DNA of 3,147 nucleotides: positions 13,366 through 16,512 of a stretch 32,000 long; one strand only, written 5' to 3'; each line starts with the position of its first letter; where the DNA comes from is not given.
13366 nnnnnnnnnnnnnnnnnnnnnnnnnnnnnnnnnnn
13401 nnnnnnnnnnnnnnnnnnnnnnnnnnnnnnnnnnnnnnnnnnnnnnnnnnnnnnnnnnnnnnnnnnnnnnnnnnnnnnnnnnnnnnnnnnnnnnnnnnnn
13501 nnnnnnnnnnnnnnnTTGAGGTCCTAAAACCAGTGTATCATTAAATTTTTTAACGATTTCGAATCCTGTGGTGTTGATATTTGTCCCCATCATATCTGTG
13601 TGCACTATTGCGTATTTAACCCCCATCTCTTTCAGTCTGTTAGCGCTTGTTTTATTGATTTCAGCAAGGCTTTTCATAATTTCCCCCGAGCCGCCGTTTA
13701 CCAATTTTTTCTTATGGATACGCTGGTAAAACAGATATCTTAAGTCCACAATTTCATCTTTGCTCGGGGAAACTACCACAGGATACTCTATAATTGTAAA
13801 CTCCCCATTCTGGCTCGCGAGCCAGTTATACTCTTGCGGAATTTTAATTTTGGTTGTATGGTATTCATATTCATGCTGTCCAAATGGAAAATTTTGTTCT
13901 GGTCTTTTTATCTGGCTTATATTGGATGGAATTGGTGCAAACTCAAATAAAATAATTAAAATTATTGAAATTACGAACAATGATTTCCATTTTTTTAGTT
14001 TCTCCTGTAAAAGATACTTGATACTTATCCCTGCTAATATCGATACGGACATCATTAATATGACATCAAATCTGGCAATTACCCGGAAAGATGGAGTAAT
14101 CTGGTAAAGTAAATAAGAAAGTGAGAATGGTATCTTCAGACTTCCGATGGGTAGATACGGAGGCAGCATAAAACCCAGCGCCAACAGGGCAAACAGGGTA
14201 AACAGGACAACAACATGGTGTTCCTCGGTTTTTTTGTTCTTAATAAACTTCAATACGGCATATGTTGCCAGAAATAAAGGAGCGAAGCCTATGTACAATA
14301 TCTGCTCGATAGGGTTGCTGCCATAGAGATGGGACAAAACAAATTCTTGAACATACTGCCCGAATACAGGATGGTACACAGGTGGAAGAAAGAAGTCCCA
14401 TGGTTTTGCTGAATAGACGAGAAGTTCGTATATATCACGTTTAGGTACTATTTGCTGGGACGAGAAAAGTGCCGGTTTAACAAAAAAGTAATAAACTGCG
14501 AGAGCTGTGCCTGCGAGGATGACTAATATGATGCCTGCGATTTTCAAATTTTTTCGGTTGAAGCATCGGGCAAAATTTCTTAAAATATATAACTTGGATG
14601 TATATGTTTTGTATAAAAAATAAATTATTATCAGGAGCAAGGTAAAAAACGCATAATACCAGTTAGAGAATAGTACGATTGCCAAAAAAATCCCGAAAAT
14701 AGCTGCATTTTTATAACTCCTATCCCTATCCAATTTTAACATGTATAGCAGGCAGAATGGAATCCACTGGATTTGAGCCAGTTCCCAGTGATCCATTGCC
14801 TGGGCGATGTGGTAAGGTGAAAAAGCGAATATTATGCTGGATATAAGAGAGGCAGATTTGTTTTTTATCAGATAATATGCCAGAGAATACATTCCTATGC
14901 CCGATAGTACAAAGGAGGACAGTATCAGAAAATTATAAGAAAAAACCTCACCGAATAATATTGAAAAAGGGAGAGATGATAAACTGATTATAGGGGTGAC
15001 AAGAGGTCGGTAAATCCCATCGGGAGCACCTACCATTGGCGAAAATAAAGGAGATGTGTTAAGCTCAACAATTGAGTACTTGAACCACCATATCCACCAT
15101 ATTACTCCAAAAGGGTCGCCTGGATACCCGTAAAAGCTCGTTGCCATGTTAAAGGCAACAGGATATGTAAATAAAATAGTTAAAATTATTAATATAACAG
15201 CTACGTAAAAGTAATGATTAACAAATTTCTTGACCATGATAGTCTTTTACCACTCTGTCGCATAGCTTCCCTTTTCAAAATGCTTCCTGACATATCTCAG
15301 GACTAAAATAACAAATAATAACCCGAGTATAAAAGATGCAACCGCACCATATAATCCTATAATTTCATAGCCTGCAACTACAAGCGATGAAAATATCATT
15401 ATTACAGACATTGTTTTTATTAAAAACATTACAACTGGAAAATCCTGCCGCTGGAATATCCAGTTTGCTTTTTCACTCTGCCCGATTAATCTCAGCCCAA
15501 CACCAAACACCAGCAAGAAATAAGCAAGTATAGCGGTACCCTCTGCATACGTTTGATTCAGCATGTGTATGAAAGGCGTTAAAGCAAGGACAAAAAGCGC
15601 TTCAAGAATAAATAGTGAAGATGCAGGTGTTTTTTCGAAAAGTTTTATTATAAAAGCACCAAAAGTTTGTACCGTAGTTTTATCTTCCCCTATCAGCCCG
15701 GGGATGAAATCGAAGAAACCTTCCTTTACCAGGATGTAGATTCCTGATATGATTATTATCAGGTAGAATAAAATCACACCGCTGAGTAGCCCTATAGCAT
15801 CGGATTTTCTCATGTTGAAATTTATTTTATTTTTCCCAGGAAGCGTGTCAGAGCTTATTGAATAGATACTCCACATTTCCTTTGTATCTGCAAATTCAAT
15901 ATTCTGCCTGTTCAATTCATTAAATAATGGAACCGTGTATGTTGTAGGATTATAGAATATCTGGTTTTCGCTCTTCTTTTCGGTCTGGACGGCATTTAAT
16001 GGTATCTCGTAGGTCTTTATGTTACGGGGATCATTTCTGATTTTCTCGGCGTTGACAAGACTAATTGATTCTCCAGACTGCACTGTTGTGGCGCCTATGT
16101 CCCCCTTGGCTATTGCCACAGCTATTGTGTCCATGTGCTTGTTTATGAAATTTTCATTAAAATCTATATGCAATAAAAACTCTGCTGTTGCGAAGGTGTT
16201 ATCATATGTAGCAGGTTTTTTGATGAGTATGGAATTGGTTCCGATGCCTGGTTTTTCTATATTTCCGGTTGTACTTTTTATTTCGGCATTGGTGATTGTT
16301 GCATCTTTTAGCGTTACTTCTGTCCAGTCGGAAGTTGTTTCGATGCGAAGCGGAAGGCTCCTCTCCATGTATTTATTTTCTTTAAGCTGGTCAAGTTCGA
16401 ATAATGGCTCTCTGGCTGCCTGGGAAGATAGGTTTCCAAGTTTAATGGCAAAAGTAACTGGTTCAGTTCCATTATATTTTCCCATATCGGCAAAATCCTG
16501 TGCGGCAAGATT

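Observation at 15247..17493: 748-aa orphan protein: four tandem extracellular repeat modules on a C-terminal 5-TM bundle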

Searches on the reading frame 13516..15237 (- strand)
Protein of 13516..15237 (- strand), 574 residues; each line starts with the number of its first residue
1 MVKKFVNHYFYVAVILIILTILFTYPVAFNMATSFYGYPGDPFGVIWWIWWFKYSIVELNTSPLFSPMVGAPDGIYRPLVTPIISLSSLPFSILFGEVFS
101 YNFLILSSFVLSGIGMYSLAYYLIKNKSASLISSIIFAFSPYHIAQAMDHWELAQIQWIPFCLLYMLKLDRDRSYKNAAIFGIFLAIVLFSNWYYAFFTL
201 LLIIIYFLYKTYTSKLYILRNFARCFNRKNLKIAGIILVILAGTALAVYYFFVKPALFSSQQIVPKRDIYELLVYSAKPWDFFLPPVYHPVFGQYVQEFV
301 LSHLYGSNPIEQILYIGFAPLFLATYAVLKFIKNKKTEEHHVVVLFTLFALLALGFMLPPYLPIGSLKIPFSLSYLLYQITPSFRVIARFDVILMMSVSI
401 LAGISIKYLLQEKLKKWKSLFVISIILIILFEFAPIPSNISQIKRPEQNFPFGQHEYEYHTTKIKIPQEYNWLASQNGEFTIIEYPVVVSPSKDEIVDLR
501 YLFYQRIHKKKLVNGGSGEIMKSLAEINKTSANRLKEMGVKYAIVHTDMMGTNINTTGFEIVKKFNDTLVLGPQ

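Call 5: search_protein_families(library=pfam, proteins=[window:13516-15237:-], max_evalue=0.01)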
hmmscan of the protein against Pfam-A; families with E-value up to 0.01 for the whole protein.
window:13516-15237:- (574 aa): 0 families

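Call 7: search_protein_families(library=ncbifam, proteins=[window:13516-15237:-], max_evalue=0.1)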
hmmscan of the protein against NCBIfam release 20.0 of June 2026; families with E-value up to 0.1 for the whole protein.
window:13516-15237:- (574 aa): 0 families

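Call 17: search_protein_families(library=pfam, proteins=[window:13516-15237:-], max_evalue=10)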
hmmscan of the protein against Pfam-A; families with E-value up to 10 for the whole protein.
window:13516-15237:- (574 aa): 0 families

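Call 43: search_solved_structures(query=window:13516-15237:-, max_evalue=10)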
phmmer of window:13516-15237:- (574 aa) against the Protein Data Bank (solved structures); distinct sequences matched with E-value up to 10: 0.

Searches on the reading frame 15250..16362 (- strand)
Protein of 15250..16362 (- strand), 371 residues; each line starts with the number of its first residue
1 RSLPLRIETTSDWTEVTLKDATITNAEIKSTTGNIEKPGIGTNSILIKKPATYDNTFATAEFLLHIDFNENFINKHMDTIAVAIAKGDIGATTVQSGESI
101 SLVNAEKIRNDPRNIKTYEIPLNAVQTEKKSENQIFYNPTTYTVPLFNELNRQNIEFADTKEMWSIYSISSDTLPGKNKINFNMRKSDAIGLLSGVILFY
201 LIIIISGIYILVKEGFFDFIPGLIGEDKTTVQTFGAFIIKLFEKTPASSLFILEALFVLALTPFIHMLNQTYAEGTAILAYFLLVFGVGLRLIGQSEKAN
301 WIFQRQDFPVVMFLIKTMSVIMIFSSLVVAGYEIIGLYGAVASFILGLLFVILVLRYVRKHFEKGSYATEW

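Call 73: predict_structure(alignment_id=A4)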
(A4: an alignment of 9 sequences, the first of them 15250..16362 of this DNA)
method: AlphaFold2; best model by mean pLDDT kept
length: 371 residues; sequences in the alignment: 9
mean_pLDDT: 59.1   pTM: 0.36
mean pLDDT of the five models: 59.1, 57.3, 55.5, 53.8, 53.4
residues with pLDDT >= 90: 7; 70-90: 99; 50-70: 127; < 50: 138
segments of 3 or more residues with pLDDT < 50: 127-146, 155-157, 159-189, 220-242, 307-311, 317-348, 357-371
pLDDT, mean of each block of 10 residues (from residue 1): 82 87 83 85 88 78 78 59 81 74 68 72 51 35 46 52 43 38 42 59 62 53 44 45 57 68 55 62 70 56 51 49 40 41 48 49 36 32
secondary structure, 60 per line:
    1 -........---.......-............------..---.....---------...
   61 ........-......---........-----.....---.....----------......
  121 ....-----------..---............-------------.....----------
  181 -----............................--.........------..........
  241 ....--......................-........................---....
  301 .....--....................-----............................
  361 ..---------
elements in order: E2-9 E13-19 E21-32 E44-48 E58-68 H70-75 E79-86 E92-96 E100-104 E115-121 E141-145 H146-152 E166-170 H186-213 H216-224 H231-244 H247-268 H270-293 H297-305 H308-327 H333-362

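Call 75: fold_search(model_id=the predicted structure, library=pdb)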
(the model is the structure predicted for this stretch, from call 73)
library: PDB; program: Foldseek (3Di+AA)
matches with E <= 10: 1103; with E <= 0.001: 0
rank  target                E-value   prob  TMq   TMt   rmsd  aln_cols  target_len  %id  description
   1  9lr7_A                4.7e-03  0.57  0.12  0.11  12.0       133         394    8  Crystal Structure of the Basal pilin EbpB from Enterococcus faecalis. (released 2025-07-16)
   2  9lr7_B                5.7e-03  0.57  0.12  0.11  12.1       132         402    8  Crystal Structure of the Basal pilin EbpB from Enterococcus faecalis. (released 2025-07-16)
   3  9ifr                  9.1e-03  0.91  0.14  0.35   9.8       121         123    9  CLIPPER domain from the Gram-negative fibrillar adhesin "B9T28_05395 (released 2025-11-26)
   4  2okm                  9.7e-03  0.57  0.14  0.28  11.3       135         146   10  Crystal structure of ACE19, the collagen binding subdomain of Enterococcus faecalis surface protein ACE (released 2008-01-22)
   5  9lj6                  1.0e-02  0.47  0.12  0.17  12.0       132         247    8  Crystal Structure of C-terminal rigid fragment containing middle and C-terminal domains of the Basal pilin EbpB from Ent (released 2025-07-16)
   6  9m00_A                1.2e-02  0.30  0.11  0.12  13.5       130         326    8  Crystal Structure of the Basal pilin EbpB from Enterococcus faecalis with a partially disordered N-terminal domain. (released 2025-07-16)
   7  9lr7_D                1.2e-02  0.60  0.13  0.13  11.6       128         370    5  Crystal Structure of the Basal pilin EbpB from Enterococcus faecalis. (released 2025-07-16)
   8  9m00_B                1.3e-02  0.35  0.11  0.13  13.5       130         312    8  Crystal Structure of the Basal pilin EbpB from Enterococcus faecalis with a partially disordered N-terminal domain. (released 2025-07-16)
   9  4lee_A                1.4e-02  0.95  0.16  0.19   8.5       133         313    9  Structure of the Als3 adhesin from Candida albicans, residues 1-313 (mature sequence), triple mutant in the binding ca (released 2014-05-14)
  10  2y7n                  1.5e-02  0.72  0.14  0.17  14.5       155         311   11  Structure of N-terminal domain of Candida albicans als9-2 - Apo Form (released 2011-10-05)
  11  9lr7_C                3.2e-02  0.25  0.12  0.11  13.1       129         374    8  Crystal Structure of the Basal pilin EbpB from Enterococcus faecalis. (released 2025-07-16)
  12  5fx8_U                3.6e-02  0.54  0.15  0.17   9.3       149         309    8  Complete structure of manganese lipoxygenase of Gaeumannomyces graminis and partial structure of zonadhesin of Komagat (released 2016-06-22)
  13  8kb2                  3.8e-02  0.44  0.14  0.18   8.7       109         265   14  Crystal Structure of M- and C-Domains of the shaft pilin LrpA from Ligilactobacillus ruminis - iodide derivative (released 2024-07-10)
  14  2vr3_A                4.0e-02  0.66  0.16  0.19   7.8       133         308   12  Structural and Biochemical Characterization of Fibrinogen binding to ClfA from Staphylocccus aureus (released 2009-05-19)
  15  4igb_B                6.1e-02  0.21  0.12  0.10  10.8       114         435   10  Crystal structure of the N-terminal domain of the Streptococcus gordonii adhesin Sgo0707 (released 2013-06-05)
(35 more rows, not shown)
